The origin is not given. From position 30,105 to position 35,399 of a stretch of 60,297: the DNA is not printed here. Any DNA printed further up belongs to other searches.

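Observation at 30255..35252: A whole glycine cleavage system (T, P-alpha, P-beta and H) fused into one 1665-aa polypeptide with a hydrophobic N-terminus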

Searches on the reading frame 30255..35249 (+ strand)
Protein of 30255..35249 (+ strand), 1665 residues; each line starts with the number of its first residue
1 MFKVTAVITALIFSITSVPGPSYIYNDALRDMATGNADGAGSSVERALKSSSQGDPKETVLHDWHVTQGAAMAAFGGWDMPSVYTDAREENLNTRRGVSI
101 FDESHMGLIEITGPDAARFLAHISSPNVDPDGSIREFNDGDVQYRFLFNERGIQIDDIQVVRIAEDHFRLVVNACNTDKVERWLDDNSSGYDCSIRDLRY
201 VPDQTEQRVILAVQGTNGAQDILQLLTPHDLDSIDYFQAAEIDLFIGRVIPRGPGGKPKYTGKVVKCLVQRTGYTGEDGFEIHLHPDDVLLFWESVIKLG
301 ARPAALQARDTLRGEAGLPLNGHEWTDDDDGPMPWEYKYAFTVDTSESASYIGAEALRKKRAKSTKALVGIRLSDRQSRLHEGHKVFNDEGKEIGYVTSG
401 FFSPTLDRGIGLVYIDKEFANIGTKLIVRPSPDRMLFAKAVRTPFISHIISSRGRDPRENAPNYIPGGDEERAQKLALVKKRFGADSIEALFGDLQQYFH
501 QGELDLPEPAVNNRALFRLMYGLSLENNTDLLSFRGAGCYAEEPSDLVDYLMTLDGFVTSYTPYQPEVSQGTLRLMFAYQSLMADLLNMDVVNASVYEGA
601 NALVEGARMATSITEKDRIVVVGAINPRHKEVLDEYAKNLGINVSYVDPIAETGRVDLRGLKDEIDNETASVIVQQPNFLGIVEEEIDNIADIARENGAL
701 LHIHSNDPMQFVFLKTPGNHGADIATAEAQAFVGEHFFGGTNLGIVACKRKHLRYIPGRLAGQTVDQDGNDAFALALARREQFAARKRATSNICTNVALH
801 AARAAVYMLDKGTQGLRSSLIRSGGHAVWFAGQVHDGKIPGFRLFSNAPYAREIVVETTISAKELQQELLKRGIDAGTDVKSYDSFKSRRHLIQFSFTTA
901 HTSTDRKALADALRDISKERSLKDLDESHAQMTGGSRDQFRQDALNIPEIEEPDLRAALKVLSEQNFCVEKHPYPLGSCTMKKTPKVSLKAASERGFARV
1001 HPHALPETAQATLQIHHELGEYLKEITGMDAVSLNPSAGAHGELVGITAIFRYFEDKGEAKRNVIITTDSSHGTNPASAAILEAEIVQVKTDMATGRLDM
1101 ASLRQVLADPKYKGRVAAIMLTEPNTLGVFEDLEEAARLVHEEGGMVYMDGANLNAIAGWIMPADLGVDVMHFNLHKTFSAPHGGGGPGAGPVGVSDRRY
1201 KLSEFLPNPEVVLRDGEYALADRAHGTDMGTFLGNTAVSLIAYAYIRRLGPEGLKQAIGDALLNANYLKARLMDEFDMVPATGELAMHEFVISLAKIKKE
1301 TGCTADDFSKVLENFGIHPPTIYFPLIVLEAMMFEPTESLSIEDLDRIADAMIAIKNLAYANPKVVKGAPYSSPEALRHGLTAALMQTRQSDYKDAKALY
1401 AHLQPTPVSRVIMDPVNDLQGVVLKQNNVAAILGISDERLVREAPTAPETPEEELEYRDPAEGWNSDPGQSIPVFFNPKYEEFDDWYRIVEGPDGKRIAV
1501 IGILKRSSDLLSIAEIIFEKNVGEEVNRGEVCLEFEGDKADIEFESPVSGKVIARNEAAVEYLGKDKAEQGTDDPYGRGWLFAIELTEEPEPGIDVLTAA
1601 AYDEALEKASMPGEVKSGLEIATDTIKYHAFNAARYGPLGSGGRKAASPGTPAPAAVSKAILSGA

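Call 4: search_protein_families(library=pfam, proteins=[window:30255-35249:+], max_evalue=0.01)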
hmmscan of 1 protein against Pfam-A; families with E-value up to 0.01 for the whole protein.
window:30255-35249:+ (1665 aa): 9 families
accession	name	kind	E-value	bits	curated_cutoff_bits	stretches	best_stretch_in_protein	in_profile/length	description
PF02347.22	GDC-P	-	1.4e-83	281.6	26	2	464-878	3-399/429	Glycine cleavage system P-protein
PF01571.26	GCV_T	-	3.8e-60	203.7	25.6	1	61-328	1-244/255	Aminomethyltransferase folate-binding domain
PF21478.3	GcvP2_C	-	7.6e-23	81.2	27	1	1261-1357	5-100/122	Glycine dehydrogenase, C-terminal domain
PF08669.17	GCV_T_C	-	1e-17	64.2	25.9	1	366-445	1-78/80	Glycine cleavage T-protein C-terminal barrel domain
PF00266.25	Aminotran_5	-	6.7e-16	58.7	21.5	2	1047-1184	74-207/371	Aminotransferase class-V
PF01597.25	GCV_H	-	6.7e-09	36.1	22.2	1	1494-1607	13-120/122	Glycine cleavage H-protein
PF00364.28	Biotin_lipoyl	-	5.9e-05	23.3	22.1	1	1519-1553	20-54/73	Biotin-requiring enzyme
PF01212.27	Beta_elim_lyase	-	9.4e-05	22.3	27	1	1018-1185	36-207/288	Beta-eliminating lyase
PF01041.23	DegT_DnrJ_EryC1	-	0.0096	15.6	19.8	0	1058-1152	60-147/360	DegT/DnrJ/EryC1/StrS aminotransferase family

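Call 5: search_protein_families(library=ncbifam, proteins=[window:30255-35249:+], max_evalue=0.01)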
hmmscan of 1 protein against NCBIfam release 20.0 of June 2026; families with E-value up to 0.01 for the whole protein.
window:30255-35249:+ (1665 aa): 36 families (the best 25 are shown)
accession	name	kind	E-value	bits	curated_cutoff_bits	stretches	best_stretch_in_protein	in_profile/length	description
NF003346.0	PRK04366.1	equivalog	5e-176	586.2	441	2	918-1375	21-471/487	aminomethyl-transferring glycine dehydrogenase subunit GcvPB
TIGR00461.1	gcvP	equivalog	4.6e-152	507.8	859.2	1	481-1396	15-905/939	aminomethyl-transferring glycine dehydrogenase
NF001696.0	PRK00451.1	equivalog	4.8e-136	454.2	364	2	463-916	3-445/447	aminomethyl-transferring glycine dehydrogenase subunit GcvPA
NF001567.0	PRK00389.1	subfamily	1.1e-82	277.9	300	1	57-447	4-354/359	glycine cleavage system aminomethyltransferase GcvT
TIGR00528.1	gcvT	equivalog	3.1e-67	227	235.85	1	57-446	2-360/362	glycine cleavage system aminomethyltransferase GcvT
NF010093.0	PRK13579.1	equivalog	2.4e-60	204.3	459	1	57-448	10-366/371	glycine cleavage system aminomethyltransferase GcvT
NF053776.1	TmaoDeMthMsil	equivalog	5.6e-46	157.4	1100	1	48-428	377-734/763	trimethylamine N-oxide demethylase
TIGR01372.1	soxA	subfamily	4e-35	120.9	1164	1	57-440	608-981/996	sarcosine oxidase subunit alpha family protein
NF009133.0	PRK12486.1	equivalog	1.3e-17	63.8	410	1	80-439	37-362/369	dimethylsulfoniopropionate demethylase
NF002270.0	PRK01202.1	subfamily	9.3e-14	51.3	117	1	1479-1608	9-128/129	glycine cleavage system protein GcvH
TIGR03403.1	nifS_epsilon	equivalog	1.3e-12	47.3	587.7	2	579-708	52-180/382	NifS family cysteine desulfurase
NF010611.0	PRK14012.1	equivalog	4.8e-11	42.2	548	2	615-706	94-184/406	IscS subfamily cysteine desulfurase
TIGR01976.1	am_tr_V_VC1184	hypoth_equivalog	4.4e-10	39.4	352.35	1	1065-1185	109-227/401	cysteine desulfurase-like protein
TIGR01979.1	sufS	subfamily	4.4e-10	39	475.1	2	1065-1184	111-227/403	SufS family cysteine desulfurase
TIGR03402.1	FeS_nifS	equivalog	9e-10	37.8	530.75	2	598-704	70-172/379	cysteine desulfurase NifS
TIGR00527.1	gcvH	equivalog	4.5e-09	36.4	115.85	1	1494-1608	18-127/129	glycine cleavage system protein GcvH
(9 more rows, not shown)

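Call 8: find_homologous_proteins(query=window:30255-35249:+, max_evalue=1e-10)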
Query window:30255-35249:+ (1665 aa): 503 proteins with E <= 1e-10 among 8000 candidates; the best 120 are listed.
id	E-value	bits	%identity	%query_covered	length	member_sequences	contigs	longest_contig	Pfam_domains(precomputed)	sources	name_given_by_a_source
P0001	0.0e+0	3801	100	100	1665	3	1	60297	PF01571.27,PF02347.23,PF08669.18,PF01597.26,PF21478.4,PF00266.26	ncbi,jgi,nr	ncbi:MAG: aminomethyl-transferring glycine dehydrogenase subunit GcvPB [Candidatus Omnitrophica bact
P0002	0.0e+0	1620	52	92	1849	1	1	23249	PF01571.27,PF02347.23,PF08669.18,PF01597.26,PF21478.4,PF00266.26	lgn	-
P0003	0.0e+0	1603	51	93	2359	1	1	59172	PF01571.27,PF02347.23,PF08669.18,PF01597.26,PF00534.27,PF21478.4,PF00266.26,PF13692.13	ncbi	ncbi:aminomethyl-transferring glycine dehydrogenase subunit GcvPB [Candidatus Omnitrophota bacterium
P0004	0.0e+0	1330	48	84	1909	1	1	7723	PF01571.27,PF02347.23,PF08669.18,PF13450.13,PF07992.21,PF00070.34,PF21478.4,PF03486.21,PF01134.29,PF12831.14,PF01597.26,PF02852.29,PF00266.26,PF02826.26,PF13738.13,PF01262.28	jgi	-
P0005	0.0e+0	1247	43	95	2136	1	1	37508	PF01571.27,PF05222.22,PF02347.23,PF08669.18,PF01597.26,PF21478.4,PF00266.26,PF01262.28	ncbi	ncbi:MAG: glycine cleavage T C-terminal barrel domain-containing protein [Candidatus Omnitrophota ba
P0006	0.0e+0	1219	44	93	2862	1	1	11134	PF01571.27,PF02347.23,PF08669.18,PF01597.26,PF18083.7,PF01619.25,PF00171.28,PF21478.4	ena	-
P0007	3.9e-154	534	32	78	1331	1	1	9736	PF01571.27,PF02347.23,PF08669.18,PF21478.4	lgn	-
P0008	2.8e-152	527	32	78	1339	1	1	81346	PF01571.27,PF02347.23,PF08669.18,PF21478.4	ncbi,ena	-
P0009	1.3e-60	224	32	22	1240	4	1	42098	PF01571.27,PF00464.26,PF08669.18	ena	-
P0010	3.6e-59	219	33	23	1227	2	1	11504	PF01571.27,PF00464.26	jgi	jgi:glycine cleavage system T protein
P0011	7.5e-53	198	30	23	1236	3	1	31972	PF01571.27,PF00464.26,PF01041.24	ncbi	-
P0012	5.2e-50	188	33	25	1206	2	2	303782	PF01571.27,PF00464.26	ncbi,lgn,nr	ncbi:MAG: glycine cleavage system aminomethyltransferase GcvT [Chloroflexi bacterium]|nr:glycine cle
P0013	7.8e-50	188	30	23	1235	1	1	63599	PF01571.27,PF00464.26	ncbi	-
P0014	1.2e-49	187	31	23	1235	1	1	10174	PF01571.27,PF00464.26,PF01041.24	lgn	-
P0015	2.1e-49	186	28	23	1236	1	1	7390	PF01571.27,PF00464.26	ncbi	-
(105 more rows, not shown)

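Call 19: find_encoding_contigs(protein=P0003, flank=10000, max_places=2)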
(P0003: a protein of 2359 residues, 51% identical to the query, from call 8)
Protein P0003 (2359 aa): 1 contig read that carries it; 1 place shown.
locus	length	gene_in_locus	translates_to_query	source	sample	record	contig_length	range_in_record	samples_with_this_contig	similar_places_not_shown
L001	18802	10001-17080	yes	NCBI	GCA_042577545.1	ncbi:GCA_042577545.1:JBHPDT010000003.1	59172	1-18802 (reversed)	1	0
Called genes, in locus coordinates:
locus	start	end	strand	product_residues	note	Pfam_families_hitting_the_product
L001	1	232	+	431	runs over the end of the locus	PF04055:Radical_SAM, PF13186:SPASM (weak)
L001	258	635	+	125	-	-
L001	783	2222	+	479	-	PF00919:UPF0004, PF04055:Radical_SAM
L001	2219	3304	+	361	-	PF13439:Glyco_transf_4, PF00534:Glycos_transf_1, PF13692:Glyco_trans_1_4, PF26337:Gtf3_C (faint)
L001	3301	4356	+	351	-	PF13439:Glyco_transf_4, PF20706:GT4-conflict (weak), PF00534:Glycos_transf_1, PF13692:Glyco_trans_1_4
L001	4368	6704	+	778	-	PF03636:Glyco_hydro_65N, PF03632:Glyco_hydro_65m, PF03633:Glyco_hydro_65C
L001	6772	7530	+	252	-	PF09976:TPR_21 (faint), PF12895:ANAPC3 (faint), PF07719:TPR_2 (faint), PF13174:TPR_6 (faint), PF13428:TPR_14 (faint), PF13424:TPR_12 (weak), PF13432:TPR_16 (weak), PF05036:SPOR, +2 more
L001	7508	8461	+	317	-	PF01745:IPT, PF01715:IPPT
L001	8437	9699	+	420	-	PF13167:GTP-bdg_N, PF16360:GTP-bdg_M, PF00009:GTP_EFTU (faint), PF00350:Dynamin_N (faint), PF01926:MMR_HSR1, PF02421:FeoB_N, PF19275:HflX_C (weak)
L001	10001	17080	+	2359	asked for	PF01571:GCV_T, PF08669:GCV_T_C, PF02347:GDC-P, PF00266:Aminotran_5 (weak), PF21478:GcvP2_C, PF01597:GCV_H, PF00534:Glycos_transf_1, PF13692:Glyco_trans_1_4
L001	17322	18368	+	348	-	PF01628:HrcA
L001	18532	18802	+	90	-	?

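Call 20: find_encoding_contigs(protein=P0005, flank=10000, max_places=2)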
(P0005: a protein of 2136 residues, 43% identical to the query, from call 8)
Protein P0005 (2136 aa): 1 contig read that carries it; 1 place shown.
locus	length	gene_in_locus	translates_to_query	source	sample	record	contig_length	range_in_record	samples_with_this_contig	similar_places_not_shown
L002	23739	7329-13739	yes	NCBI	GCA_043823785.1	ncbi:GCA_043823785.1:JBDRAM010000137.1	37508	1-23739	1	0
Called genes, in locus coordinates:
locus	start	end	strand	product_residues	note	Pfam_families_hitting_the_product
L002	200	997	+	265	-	PF01135:PCMT, PF13489:Methyltransf_23, PF01209:Ubie_methyltran, PF06325:PrmA, PF13847:Methyltransf_31, PF08241:Methyltransf_11, PF08242:Methyltransf_12, PF13649:Methyltransf_25, +3 more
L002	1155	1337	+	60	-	-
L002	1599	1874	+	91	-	PF04945:YHS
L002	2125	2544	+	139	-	PF02082:Rrf2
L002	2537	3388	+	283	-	PF00037:Fer4, PF12837:Fer4_6, PF12838:Fer4_7 (faint), PF13237:Fer4_10, PF14697:Fer4_21 (weak), PF13187:Fer4_9 (weak), PF27217:AF_0155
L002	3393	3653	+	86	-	PF01541:GIY-YIG, PF10544:T5orf172 (weak)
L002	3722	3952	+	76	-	-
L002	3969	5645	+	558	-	PF03063:Prismane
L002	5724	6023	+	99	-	PF13597:NRDD (weak)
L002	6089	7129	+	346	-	PF03773:ArsP_1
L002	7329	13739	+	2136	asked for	PF01571:GCV_T, PF08669:GCV_T_C, PF02347:GDC-P, PF02347:GDC-P (weak), PF21478:GcvP2_C, PF01597:GCV_H, PF05222:AlaDh_PNT_N, PF01262:AlaDh_PNT_C, +1 more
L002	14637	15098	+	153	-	PF00359:PTS_EIIA_2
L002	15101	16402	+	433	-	PF01933:CofD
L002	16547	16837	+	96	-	PF00381:PTS-HPr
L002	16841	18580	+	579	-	PF05524:PEP-utilisers_N, PF00391:PEP-utilizers, PF02896:PEP-utilizers_C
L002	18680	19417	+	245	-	PF00483:NTP_transferase, PF12804:NTP_transf_3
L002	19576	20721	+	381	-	PF00438:S-AdoMet_synt_N, PF02772:S-AdoMet_synt_M, PF02773:S-AdoMet_synt_C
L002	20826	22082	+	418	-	PF05221:AdoHcyase, PF02826:2-Hacid_dh_C, PF00670:AdoHcyase_NAD, PF07991:KARI_N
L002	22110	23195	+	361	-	PF00437:T2SSE, PF25199:nSTAND_NTPase5 (weak)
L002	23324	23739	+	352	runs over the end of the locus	PF00437:T2SSE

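Call 21: find_encoding_contigs(protein=P0002, flank=10000, max_places=2)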
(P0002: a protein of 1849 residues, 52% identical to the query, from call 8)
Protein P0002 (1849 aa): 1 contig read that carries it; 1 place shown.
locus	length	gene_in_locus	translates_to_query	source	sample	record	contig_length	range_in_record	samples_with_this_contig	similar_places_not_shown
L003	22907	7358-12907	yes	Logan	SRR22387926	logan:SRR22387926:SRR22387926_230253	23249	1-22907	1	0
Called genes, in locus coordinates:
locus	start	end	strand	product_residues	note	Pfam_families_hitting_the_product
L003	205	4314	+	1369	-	-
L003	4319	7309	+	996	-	PF10509:GalKase_gal_bdg (faint), PF00288:GHMP_kinases_N, PF08544:GHMP_kinases_C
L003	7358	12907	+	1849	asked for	PF01571:GCV_T, PF08669:GCV_T_C, PF02347:GDC-P, PF00266:Aminotran_5 (weak), PF21478:GcvP2_C, PF01597:GCV_H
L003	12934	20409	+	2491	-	PF05222:AlaDh_PNT_N, PF01262:AlaDh_PNT_C, PF01370:Epimerase, PF07993:NAD_binding_4, PF16363:GDP_Man_Dehyd, PF00294:PfkB, PF00072:Response_reg (weak)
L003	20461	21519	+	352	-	-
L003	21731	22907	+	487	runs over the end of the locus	PF01336:tRNA_anti-codon, PF00152:tRNA-synt_2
